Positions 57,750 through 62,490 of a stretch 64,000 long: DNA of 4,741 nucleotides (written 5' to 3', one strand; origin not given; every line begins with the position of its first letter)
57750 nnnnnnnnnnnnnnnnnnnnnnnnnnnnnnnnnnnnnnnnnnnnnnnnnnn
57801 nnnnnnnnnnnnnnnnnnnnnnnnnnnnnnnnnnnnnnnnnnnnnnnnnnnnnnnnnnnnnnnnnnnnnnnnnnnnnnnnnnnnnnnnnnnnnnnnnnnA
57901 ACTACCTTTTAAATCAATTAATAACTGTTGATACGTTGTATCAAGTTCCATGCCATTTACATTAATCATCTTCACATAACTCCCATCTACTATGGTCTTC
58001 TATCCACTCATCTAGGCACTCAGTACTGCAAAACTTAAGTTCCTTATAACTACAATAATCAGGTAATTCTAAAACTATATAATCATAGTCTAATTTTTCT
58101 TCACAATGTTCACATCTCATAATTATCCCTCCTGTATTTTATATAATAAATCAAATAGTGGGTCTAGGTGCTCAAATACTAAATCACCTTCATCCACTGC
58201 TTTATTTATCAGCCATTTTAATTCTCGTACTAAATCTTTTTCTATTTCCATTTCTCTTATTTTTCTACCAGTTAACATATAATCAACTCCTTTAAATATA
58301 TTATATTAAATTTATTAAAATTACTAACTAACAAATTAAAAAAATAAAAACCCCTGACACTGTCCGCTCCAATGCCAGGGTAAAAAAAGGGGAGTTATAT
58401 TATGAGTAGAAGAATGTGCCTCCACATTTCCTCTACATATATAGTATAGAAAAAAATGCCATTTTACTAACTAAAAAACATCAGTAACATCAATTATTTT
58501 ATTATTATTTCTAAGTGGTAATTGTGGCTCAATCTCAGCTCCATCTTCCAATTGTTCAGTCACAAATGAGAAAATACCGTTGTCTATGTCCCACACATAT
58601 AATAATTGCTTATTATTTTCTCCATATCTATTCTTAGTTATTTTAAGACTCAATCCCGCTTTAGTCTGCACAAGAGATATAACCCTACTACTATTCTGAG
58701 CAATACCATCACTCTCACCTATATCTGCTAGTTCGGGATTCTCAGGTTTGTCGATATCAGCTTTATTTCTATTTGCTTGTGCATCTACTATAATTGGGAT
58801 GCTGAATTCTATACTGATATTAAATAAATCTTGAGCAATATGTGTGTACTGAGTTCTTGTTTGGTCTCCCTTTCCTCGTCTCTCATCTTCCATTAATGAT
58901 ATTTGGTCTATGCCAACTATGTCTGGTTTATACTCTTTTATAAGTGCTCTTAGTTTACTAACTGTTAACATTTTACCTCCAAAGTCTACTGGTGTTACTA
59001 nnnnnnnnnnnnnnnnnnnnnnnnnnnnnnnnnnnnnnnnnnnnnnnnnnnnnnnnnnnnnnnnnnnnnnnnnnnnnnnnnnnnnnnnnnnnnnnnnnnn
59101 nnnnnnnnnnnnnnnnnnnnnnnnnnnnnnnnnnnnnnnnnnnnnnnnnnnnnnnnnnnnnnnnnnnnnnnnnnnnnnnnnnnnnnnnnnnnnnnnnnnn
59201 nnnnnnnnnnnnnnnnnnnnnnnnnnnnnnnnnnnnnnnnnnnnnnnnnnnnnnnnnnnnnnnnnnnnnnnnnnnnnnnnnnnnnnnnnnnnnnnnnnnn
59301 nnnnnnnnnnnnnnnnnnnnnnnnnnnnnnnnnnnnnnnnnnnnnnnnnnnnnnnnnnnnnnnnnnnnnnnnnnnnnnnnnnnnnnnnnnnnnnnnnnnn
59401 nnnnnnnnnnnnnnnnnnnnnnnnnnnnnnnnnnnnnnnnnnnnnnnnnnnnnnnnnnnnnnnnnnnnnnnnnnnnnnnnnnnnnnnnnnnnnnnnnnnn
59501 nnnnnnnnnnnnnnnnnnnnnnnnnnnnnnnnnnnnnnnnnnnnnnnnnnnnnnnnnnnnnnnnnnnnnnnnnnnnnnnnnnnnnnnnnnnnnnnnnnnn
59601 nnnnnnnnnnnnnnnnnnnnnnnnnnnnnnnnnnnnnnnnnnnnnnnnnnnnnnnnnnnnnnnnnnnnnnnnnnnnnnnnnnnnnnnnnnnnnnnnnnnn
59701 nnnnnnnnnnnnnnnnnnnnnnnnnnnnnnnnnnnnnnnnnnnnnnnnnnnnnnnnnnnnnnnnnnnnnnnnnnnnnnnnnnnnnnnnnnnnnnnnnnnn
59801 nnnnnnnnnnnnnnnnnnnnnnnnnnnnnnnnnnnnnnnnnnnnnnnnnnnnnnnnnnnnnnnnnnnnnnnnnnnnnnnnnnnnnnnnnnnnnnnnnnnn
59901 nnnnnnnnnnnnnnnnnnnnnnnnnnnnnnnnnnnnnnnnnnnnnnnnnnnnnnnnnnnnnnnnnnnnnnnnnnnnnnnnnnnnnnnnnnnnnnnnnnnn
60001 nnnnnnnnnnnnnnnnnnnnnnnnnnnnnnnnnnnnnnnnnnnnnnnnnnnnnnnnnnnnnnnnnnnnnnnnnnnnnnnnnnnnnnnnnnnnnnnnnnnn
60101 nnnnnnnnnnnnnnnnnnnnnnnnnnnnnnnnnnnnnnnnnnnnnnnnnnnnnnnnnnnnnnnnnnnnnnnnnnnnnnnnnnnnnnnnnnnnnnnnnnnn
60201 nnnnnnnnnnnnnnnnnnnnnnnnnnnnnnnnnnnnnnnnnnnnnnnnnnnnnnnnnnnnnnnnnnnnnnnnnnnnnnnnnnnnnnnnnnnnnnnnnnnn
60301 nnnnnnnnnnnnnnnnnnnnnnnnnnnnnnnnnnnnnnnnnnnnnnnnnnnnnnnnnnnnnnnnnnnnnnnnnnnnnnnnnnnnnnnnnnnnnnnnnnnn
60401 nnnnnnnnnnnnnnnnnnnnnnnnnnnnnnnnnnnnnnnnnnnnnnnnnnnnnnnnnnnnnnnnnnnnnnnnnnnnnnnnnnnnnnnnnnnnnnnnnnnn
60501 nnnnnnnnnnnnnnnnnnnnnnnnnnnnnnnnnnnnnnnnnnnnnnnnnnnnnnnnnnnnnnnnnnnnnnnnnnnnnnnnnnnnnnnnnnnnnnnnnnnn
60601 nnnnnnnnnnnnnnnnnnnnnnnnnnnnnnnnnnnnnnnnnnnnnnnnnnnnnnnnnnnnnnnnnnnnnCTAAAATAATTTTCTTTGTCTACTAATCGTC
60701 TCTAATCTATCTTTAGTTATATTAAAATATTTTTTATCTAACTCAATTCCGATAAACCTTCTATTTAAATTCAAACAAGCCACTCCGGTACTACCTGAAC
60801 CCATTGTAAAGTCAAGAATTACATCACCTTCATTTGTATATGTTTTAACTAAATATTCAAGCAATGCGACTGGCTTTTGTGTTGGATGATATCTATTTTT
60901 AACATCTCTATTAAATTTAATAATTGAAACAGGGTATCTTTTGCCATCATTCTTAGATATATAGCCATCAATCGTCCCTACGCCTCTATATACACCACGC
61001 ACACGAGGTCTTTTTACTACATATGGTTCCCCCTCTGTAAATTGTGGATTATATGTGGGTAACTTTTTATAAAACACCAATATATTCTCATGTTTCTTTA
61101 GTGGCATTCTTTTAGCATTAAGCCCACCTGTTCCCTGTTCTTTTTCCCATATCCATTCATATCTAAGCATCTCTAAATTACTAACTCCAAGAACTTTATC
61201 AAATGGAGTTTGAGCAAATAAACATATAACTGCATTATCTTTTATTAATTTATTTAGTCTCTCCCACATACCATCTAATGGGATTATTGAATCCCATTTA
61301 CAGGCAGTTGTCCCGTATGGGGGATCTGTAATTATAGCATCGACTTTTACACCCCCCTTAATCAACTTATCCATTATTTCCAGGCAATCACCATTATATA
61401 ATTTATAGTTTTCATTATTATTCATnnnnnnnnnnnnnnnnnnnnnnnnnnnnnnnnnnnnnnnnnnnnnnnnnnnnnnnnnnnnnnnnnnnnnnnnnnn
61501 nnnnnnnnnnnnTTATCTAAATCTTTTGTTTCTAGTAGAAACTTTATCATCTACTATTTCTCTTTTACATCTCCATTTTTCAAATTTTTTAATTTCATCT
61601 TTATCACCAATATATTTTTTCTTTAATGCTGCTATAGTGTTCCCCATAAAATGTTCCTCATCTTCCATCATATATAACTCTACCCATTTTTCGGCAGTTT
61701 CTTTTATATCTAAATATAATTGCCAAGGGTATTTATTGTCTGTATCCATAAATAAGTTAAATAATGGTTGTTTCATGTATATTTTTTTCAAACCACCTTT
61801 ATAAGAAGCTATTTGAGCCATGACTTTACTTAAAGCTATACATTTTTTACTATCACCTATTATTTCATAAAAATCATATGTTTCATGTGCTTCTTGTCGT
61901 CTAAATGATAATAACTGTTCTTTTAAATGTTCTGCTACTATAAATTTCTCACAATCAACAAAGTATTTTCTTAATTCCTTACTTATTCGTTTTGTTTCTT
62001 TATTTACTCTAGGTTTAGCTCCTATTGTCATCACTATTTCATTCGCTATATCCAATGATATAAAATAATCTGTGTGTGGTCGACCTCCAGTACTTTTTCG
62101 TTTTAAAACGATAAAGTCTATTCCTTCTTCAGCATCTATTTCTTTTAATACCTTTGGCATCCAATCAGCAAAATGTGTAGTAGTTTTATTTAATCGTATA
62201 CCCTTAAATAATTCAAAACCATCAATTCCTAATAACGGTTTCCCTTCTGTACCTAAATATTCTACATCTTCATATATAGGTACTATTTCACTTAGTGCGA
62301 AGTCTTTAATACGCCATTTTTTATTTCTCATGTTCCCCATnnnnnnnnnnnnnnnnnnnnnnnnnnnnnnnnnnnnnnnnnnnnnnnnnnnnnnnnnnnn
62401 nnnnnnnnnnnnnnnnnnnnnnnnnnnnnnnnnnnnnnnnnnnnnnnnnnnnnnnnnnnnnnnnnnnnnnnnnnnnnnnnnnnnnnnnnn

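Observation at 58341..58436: Unit A: a self-contained promoter-to-terminator unit encoding a ~96-nt candidate phage sRNA with an exposed CUCCCC motif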

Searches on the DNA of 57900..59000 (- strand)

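Call 4: search_dna_similar(query=window:57900-59000:-, collection=phages, mode=near, max_rows=30)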
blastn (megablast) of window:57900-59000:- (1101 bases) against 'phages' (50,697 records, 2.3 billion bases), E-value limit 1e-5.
No match.

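Call 13: search_dna_similar(query=window:58280-58480:-, collection=phages, mode=distant, max_evalue=1, max_rows=25)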
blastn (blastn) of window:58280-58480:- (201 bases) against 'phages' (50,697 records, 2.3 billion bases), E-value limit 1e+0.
Records with a match: 2; places in all: 2; records where one place covers at least 80% of the query: 0.
Best place of each record, by identity: >=99% 1; 80-90% 1.
By first word of the organism name: Mammaliicoccus 1; Vibrio 1.
By host as written in the record: Mammaliicoccus sciuri KCTC 43031 1; Vibrio lentus 1.
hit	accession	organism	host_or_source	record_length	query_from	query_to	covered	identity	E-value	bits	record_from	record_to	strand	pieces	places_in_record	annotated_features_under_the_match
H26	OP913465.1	Mammaliicoccus virus vB_MscM-PMS2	Mammaliicoccus sciuri KCTC 43031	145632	67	100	17%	85.3%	6e-1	40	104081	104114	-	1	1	hypothetical protein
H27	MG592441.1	Vibrio phage 1.063.O._10N.261.45.C7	Vibrio lentus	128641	75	95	10%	100.0%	6e-1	39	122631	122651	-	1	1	hypothetical protein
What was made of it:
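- Tried and rejected: There is no nucleotide match, either megablast or sensitive blastn (calls 4, 13).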

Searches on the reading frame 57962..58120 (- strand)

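Call 49: search_protein_families(library=pfam, proteins=[window:57962-58120:-], max_evalue=0.01)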
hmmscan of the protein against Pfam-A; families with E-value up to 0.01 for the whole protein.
window:57962-58120:- (52 aa): 1 family
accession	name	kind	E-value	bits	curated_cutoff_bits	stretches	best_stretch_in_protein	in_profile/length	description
PF24461.1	DUF7576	-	6.8e-05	23.1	27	1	2-39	19-58/60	Family of unknown function (DUF7576)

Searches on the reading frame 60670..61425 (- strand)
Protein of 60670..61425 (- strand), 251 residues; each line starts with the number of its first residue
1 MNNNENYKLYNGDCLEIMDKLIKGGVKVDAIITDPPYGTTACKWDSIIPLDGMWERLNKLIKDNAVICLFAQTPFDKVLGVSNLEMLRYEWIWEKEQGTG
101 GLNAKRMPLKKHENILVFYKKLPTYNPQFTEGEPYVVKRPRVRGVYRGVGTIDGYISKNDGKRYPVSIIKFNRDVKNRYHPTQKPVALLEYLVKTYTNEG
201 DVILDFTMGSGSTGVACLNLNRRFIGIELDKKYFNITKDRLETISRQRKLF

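Call 49: search_protein_families(library=pfam, proteins=[window:60670-61425:-], max_evalue=0.01)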
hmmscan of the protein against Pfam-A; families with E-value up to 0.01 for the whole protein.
window:60670-61425:- (251 aa): 3 families
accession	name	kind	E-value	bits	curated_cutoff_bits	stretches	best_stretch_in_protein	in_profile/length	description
PF01555.25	N6_N4_Mtase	-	6.8e-33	114.9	26.7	1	28-238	1-220/221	DNA methylase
PF03602.21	Cons_hypoth95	-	0.00098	19.3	24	0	4-42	90-128/182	Conserved hypothetical protein 95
PF11599.14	AviRa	-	0.002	18.1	25.7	1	15-72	155-211/232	RRNA methyltransferase AviRa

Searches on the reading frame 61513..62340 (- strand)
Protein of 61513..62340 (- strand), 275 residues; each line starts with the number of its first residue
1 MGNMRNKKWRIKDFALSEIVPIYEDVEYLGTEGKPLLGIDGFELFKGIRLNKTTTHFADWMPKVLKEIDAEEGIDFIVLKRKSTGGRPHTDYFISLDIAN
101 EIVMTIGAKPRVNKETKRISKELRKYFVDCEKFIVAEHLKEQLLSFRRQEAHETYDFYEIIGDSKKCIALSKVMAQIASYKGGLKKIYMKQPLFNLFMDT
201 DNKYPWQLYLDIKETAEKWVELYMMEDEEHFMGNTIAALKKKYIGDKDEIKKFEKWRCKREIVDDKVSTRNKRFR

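Call 49: search_protein_families(library=pfam, proteins=[window:61513-62340:-], max_evalue=0.01)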
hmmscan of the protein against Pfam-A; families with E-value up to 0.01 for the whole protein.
window:61513-62340:- (275 aa): 1 family
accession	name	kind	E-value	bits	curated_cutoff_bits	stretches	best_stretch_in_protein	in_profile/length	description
PF08346.17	AntA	-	2.5e-12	47.7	27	1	43-104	5-64/68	AntA/AntB antirepressor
